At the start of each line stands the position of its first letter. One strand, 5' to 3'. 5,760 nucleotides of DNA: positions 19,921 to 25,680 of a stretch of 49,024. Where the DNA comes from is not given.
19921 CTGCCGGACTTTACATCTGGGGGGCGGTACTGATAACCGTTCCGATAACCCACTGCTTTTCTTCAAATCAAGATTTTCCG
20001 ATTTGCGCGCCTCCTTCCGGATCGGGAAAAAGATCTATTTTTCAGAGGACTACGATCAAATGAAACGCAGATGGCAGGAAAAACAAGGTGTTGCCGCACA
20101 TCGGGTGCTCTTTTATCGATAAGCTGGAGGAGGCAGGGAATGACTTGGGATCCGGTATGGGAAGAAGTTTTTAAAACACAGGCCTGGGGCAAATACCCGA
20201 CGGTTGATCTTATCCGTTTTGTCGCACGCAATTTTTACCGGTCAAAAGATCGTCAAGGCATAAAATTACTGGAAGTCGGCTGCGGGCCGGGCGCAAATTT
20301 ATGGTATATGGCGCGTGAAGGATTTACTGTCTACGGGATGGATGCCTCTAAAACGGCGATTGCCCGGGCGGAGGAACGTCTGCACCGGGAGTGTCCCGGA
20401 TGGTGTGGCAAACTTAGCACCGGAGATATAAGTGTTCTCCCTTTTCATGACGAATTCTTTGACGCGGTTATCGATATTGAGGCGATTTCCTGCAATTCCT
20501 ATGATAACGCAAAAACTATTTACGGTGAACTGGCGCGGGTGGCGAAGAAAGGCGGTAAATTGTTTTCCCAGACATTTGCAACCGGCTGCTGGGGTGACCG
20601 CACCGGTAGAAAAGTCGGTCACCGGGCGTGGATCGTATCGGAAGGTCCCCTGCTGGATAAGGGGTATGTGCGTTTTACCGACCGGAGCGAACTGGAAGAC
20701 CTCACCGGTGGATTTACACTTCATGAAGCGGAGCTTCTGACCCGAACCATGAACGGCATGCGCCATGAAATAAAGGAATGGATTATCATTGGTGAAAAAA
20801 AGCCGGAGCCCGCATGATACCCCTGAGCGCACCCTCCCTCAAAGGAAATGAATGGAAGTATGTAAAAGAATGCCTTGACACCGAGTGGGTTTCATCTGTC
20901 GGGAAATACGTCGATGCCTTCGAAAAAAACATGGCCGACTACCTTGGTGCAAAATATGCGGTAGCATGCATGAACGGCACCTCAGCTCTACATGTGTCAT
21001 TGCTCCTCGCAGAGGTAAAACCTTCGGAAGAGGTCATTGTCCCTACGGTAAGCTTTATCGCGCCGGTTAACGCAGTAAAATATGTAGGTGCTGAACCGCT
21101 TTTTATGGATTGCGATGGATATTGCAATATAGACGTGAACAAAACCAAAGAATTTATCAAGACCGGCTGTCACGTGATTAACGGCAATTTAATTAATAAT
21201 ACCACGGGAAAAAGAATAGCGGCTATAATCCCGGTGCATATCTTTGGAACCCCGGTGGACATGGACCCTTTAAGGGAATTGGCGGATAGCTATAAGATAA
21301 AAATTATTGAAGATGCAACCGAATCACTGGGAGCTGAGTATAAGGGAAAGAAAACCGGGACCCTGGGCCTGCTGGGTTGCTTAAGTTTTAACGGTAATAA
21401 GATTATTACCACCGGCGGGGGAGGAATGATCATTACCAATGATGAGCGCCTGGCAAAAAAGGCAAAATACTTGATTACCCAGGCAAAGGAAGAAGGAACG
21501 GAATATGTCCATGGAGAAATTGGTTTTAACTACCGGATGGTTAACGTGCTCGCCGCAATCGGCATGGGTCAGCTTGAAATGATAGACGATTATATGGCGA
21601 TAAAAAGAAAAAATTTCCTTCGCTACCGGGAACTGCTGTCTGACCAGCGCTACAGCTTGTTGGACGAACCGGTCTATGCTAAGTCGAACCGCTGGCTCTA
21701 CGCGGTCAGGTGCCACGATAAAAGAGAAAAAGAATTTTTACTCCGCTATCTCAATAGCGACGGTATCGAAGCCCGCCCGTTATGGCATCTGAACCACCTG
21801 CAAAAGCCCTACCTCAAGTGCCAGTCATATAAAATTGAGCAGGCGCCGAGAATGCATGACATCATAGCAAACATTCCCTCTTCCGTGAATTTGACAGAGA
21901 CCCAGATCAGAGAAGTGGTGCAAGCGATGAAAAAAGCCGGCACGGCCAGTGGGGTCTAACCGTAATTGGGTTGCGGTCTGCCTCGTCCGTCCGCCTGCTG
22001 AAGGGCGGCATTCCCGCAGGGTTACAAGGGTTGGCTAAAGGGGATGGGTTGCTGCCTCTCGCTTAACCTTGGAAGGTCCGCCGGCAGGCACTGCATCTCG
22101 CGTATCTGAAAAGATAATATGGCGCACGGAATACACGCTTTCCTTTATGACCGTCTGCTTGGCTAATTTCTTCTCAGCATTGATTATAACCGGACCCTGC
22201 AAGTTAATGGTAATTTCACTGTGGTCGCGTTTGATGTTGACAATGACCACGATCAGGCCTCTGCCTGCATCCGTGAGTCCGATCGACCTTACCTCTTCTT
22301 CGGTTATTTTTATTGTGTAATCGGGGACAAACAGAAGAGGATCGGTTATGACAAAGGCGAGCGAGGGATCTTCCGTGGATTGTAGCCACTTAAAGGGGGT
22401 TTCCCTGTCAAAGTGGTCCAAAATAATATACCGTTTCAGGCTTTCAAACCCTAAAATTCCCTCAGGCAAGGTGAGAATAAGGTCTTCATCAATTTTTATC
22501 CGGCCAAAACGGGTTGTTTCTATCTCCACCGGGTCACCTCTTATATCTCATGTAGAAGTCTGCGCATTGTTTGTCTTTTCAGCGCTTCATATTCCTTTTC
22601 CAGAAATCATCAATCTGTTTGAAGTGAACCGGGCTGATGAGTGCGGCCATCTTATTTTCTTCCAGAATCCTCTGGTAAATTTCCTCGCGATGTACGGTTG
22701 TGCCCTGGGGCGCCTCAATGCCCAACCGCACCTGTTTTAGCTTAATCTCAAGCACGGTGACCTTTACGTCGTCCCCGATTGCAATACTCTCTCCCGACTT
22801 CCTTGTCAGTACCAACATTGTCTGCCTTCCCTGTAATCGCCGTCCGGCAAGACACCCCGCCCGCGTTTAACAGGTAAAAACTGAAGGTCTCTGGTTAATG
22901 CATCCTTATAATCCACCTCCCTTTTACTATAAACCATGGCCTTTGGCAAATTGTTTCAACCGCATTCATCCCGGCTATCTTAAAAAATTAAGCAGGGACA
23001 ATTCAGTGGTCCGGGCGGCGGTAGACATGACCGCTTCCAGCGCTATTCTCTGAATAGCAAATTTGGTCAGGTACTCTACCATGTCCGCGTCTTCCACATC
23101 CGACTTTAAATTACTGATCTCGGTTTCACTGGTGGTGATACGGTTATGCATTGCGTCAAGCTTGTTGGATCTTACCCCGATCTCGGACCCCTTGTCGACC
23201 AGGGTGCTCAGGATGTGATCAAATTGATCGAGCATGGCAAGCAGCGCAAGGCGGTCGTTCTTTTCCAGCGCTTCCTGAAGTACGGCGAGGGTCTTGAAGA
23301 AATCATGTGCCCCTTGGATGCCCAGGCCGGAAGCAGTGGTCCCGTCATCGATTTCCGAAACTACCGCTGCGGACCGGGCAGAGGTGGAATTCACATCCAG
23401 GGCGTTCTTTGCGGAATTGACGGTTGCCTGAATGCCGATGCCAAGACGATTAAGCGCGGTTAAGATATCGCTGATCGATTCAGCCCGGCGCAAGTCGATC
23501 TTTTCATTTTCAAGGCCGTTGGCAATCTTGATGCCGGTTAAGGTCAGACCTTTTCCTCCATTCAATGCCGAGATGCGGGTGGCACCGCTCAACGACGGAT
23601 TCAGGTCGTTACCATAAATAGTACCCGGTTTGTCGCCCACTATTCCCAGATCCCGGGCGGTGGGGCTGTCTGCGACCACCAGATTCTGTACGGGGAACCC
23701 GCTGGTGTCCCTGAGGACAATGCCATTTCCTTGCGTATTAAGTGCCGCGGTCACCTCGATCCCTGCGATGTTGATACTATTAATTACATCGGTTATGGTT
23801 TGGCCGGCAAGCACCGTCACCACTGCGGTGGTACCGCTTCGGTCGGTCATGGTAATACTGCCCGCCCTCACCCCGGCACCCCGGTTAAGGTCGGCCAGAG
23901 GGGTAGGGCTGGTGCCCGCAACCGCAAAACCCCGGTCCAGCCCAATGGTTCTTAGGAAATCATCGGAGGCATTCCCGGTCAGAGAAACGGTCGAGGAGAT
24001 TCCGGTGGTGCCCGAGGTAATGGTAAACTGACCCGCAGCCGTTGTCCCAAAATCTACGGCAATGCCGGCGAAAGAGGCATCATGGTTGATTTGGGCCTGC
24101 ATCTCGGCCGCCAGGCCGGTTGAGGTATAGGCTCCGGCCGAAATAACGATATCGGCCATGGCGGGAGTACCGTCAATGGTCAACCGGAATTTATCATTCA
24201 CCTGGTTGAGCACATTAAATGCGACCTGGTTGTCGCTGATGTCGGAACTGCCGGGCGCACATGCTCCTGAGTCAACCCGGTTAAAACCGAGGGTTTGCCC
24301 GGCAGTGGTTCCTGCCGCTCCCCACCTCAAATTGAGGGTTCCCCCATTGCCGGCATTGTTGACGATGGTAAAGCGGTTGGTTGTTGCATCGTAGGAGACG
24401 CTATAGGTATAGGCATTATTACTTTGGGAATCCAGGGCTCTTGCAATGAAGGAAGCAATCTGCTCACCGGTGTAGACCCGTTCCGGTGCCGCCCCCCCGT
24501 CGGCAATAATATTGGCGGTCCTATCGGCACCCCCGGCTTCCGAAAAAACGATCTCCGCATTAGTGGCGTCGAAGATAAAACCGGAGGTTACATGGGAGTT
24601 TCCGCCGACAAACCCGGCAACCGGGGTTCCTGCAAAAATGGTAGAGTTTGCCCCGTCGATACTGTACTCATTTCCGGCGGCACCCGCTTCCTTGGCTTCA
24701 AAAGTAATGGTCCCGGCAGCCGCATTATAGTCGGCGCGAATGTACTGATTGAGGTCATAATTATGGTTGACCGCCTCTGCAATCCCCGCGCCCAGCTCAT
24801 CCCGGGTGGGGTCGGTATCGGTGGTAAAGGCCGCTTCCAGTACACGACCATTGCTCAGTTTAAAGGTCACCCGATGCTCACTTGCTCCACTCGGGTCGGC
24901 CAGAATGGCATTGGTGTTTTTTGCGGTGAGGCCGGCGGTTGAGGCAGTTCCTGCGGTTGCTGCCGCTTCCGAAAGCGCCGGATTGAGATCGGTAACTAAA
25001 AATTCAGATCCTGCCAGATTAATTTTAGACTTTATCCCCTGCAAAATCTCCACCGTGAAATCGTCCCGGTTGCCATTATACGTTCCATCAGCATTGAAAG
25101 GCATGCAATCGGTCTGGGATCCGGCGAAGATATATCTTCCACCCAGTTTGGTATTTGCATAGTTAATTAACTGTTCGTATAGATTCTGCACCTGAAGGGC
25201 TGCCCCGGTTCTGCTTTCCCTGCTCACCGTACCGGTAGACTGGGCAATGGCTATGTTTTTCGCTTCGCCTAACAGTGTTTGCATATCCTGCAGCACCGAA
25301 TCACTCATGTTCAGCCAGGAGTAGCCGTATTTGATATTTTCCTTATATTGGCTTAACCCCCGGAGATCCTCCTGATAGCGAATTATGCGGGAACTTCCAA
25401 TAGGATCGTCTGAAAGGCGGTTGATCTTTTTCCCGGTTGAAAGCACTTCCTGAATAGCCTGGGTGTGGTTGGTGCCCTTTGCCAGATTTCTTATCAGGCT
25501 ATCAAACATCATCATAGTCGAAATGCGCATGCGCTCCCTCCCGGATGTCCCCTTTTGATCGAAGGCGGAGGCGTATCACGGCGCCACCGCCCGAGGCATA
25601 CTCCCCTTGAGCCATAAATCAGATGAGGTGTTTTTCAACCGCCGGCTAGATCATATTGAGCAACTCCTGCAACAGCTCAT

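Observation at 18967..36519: Dispersed ~45-nt intergenic repeat family (at least 8 copies in 18 kb) not explained by genes, promoters or terminators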

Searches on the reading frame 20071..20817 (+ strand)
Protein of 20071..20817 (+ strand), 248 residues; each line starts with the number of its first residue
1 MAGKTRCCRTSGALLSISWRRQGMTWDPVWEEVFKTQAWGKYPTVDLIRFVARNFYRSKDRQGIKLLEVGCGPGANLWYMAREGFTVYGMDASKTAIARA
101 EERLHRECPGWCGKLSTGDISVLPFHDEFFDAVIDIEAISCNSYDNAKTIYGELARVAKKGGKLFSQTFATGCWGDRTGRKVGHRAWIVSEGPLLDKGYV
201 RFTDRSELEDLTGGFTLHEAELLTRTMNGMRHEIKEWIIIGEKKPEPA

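Call 6: search_protein_families(library=ncbifam, proteins=[window:20071-20817:+], max_evalue=0.001)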
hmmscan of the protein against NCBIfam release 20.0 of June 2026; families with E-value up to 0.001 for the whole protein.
window:20071-20817:+ (248 aa): 25 families
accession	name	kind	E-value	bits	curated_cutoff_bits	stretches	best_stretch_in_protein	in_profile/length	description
NF045667.1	MTase_DVU1556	equivalog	7.5e-12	45.1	155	1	61-165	21-118/213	DVU_1556 family methyltransferase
NF045825.1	FAmtase_mtf2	equivalog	3.7e-11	42.7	400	1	60-165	56-157/248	fatty-acid O-methyltransferase Mtf2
NF045823.1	PthPhpthDimycoMt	equivalog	4.8e-10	39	300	1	60-165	64-165/256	phthiotriol/phenolphthiotriol dimycocerosates methyltransferase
NF043040.1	corrin_prot_MT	hypoth_equivalog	6.9e-10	38.7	180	1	58-165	37-146/216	corrinoid protein-associated methyltransferase CpaM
TIGR01983.1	UbiG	equivalog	1.9e-09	37.2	102.95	1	58-169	45-154/228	bifunctional 2-polyprenyl-6-hydroxyphenol methylase/3-demethylubiquinol 3-O-methyltransferase UbiG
NF045649.1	2X_seleno_MduS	exception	4.2e-09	35.8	380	1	29-162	10-143/338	methyltransferase domain-containing selenoprotein MduS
NF001241.0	PRK00216.1-2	equivalog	2.3e-08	34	327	1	61-174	50-155/231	demethylmenaquinone methyltransferase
NF007610.0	PRK10258.1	equivalog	1.4e-07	31.1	342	1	59-172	39-144/251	malonyl-ACP O-methyltransferase BioC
NF047649.1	MTase_UXPK_star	exception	3.2e-07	29.6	460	1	62-165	77-180/283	methyltransferase/UXPK-star double selenoprotein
TIGR02021.1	BchM-ChlM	equivalog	1.4e-06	27.9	158.9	1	60-160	51-149/218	magnesium protoporphyrin IX methyltransferase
NF040703.1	cyclopro_CfaB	exception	5.6e-06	25.4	650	1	60-184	157-278/393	C17 cyclopropane fatty acid synthase CfaB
NF001244.0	PRK00216.1-5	equivalog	6.3e-06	25.6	216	1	59-164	45-151/236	bifunctional demethylmenaquinone methyltransferase/2-methoxy-6-polyprenyl-1,4-benzoquinol methylase UbiE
NF045882.1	PLipidMtase_Leg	equivalog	6.9e-06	26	390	1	54-170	34-148/207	phospholipid N-methyltransferase PmtA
NF041537.1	ArsM_AhpD_UU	exception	8.5e-06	24.8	510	1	55-165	69-179/345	arsenite methyltransferase/AhpD domain selenoprotein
NF008300.0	PRK11088.1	equivalog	1.1e-05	25.1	303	1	51-168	74-181/272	23S rRNA (guanine(745)-N(1))-methyltransferase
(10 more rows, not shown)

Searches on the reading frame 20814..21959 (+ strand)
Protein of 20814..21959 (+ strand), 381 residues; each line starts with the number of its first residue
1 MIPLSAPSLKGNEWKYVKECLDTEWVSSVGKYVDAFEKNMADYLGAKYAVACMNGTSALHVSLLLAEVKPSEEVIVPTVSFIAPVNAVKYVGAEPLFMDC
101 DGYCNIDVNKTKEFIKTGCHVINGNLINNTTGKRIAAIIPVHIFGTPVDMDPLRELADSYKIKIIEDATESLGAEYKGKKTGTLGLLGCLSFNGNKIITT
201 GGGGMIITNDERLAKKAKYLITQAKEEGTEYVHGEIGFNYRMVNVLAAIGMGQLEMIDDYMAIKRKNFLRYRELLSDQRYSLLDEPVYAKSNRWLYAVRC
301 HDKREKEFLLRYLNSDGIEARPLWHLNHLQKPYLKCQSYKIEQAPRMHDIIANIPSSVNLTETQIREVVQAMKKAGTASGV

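Call 6: search_protein_families(library=ncbifam, proteins=[window:20814-21959:+], max_evalue=0.001)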
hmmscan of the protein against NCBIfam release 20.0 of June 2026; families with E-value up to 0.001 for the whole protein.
window:20814-21959:+ (381 aa): 7 families
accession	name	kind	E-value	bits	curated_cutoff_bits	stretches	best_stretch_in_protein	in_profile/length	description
TIGR04181.1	NHT_00031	hypoth_equivalog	4.9e-142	473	420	1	2-357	1-359/359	LegC family aminotransferase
TIGR03588.1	PseC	equivalog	3.8e-68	230.1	423.5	1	1-374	1-378/380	UDP-4-amino-4,6-dideoxy-N-acetyl-beta-L-altrosamine transaminase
NF008687.0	PRK11706.1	equivalog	1e-52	179.1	375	1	1-374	1-372/375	dTDP-4-amino-4,6-dideoxygalactose transaminase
NF008658.2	PRK11658.1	equivalog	4.8e-51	173.6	631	1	2-374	5-375/379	UDP-4-amino-4-deoxy-L-arabinose aminotransferase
TIGR04427.1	PLP_DesI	equivalog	5e-46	157.6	650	1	18-375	39-382/390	dTDP-4-dehydro-6-deoxyglucose aminotransferase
NF011936.0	PRK15407.1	equivalog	5.5e-43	147.3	423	2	15-217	50-244/440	lipopolysaccharide biosynthesis protein RfbH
TIGR02379.1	ECA_wecE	subfamily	5.7e-39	133.9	434.85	1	1-321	1-318/376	dTDP-4-amino-4,6-dideoxy-D-glucose transaminase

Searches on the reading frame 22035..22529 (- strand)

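Call 6: search_protein_families(library=ncbifam, proteins=[window:22035-22529:-], max_evalue=0.001)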
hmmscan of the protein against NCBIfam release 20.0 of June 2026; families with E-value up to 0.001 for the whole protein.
window:22035-22529:- (164 aa): 8 families
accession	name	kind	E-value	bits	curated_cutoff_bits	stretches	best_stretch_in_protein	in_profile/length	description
NF009801.0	PRK13285.2-4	equivalog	2.1e-45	153.9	223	1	1-144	1-142/152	flagellar assembly protein FliW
NF009798.0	PRK13285.2-1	equivalog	2.5e-41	141.1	208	1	3-148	3-148/159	flagellar assembly protein FliW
NF009793.2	PRK13285.1-1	equivalog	6.2e-40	135.9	130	1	9-139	1-131/132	flagellar assembly protein FliW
NF009799.0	PRK13285.2-2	equivalog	1.3e-37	128.8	165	1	5-146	5-144/150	flagellar assembly protein FliW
NF009800.0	PRK13285.2-3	equivalog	2.9e-36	124.5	226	1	1-143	1-141/149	flagellar assembly protein FliW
NF009792.0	PRK13284.1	equivalog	6.8e-24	84.4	171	1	1-130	1-135/146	flagellar assembly protein FliW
NF009790.1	PRK13282.1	equivalog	2e-10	40.8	135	1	23-134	7-114/128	flagellar assembly protein FliW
NF009791.1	PRK13283.1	equivalog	6.2e-05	23.2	169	1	21-128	5-109/129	flagellar assembly protein FliW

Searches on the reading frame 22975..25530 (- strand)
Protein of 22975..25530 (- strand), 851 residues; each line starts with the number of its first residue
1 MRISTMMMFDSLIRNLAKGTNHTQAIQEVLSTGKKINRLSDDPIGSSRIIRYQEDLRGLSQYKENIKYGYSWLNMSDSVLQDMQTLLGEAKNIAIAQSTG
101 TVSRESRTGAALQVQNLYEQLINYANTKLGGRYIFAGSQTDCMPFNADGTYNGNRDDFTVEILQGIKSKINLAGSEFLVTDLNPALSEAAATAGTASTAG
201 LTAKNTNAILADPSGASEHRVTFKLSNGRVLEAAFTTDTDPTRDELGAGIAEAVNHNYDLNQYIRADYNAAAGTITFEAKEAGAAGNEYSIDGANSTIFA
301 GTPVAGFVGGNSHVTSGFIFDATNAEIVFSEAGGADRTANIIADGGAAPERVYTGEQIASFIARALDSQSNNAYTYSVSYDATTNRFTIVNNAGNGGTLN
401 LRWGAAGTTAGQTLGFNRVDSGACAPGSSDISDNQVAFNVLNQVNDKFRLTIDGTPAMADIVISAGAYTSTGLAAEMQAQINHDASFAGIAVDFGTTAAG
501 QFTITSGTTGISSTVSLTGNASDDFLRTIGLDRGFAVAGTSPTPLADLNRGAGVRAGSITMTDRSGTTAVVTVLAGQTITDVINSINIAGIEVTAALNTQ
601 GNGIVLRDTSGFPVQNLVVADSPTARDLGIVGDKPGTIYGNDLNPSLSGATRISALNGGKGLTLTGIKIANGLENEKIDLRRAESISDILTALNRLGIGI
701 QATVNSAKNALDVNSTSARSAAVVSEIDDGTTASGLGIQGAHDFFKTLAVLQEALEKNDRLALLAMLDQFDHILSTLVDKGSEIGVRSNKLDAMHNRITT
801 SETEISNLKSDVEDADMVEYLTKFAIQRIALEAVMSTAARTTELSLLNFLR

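Call 6: search_protein_families(library=ncbifam, proteins=[window:22975-25530:-], max_evalue=0.001)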
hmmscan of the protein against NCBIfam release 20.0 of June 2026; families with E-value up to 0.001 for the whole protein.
window:22975-25530:- (851 aa): 19 families
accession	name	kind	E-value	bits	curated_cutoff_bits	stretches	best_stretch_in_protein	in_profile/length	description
TIGR02550.1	flagell_flgL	equivalog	2e-69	234.8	127.2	2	2-215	1-220/387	flagellar hook-associated protein FlgL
NF005187.0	PRK06663.1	equivalog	5.2e-41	140.8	337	2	1-147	2-149/419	flagellar hook-associated protein 3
NF005980.0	PRK08073.1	equivalog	3.6e-37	128.2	291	2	1-182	1-182/287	flagellar hook-associated protein 3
NF009361.0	PRK12717.1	equivalog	2.5e-34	118.7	407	2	1-217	1-202/524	flagellar hook-associated protein 3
NF006265.0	PRK08412.1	equivalog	6e-31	107.4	749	2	1-178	1-178/827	flagellar hook-associated protein FlgL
NF011282.0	PRK14692.1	equivalog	3.8e-27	94.9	878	2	1-178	1-178/749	flagellar hook-associated protein FlgL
NF006489.0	PRK08913.1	equivalog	9.9e-12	44.9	217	1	1-199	3-160/303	flagellin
NF004669.0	PRK06008.1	equivalog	1.1e-09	38.2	230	1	3-243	6-235/348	flagellar hook-associated family protein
NF009449.0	PRK12807.1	subfamily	2.6e-08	33.8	347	1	26-139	26-140/287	flagellin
NF006468.0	PRK08869.1-3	subfamily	4.6e-08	32.5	436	1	13-140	15-143/378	polar flagellin E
NF009450.0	PRK12808.1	equivalog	1.2e-07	31.7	476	0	673-841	292-467/476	flagellin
NF009445.0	PRK12803.1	equivalog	1.2e-07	31.3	450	1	21-121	21-121/335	flagellin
NF009447.0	PRK12805.1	equivalog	3.8e-07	29.9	404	1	19-126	19-126/287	FliC/FljB family flagellin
NF009446.0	PRK12804.1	subfamily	5.5e-07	29.4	352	1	14-140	14-142/301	flagellin Hag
NF006469.0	PRK08869.1-4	equivalog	8e-07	28.8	627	1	14-140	16-143/377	flagellin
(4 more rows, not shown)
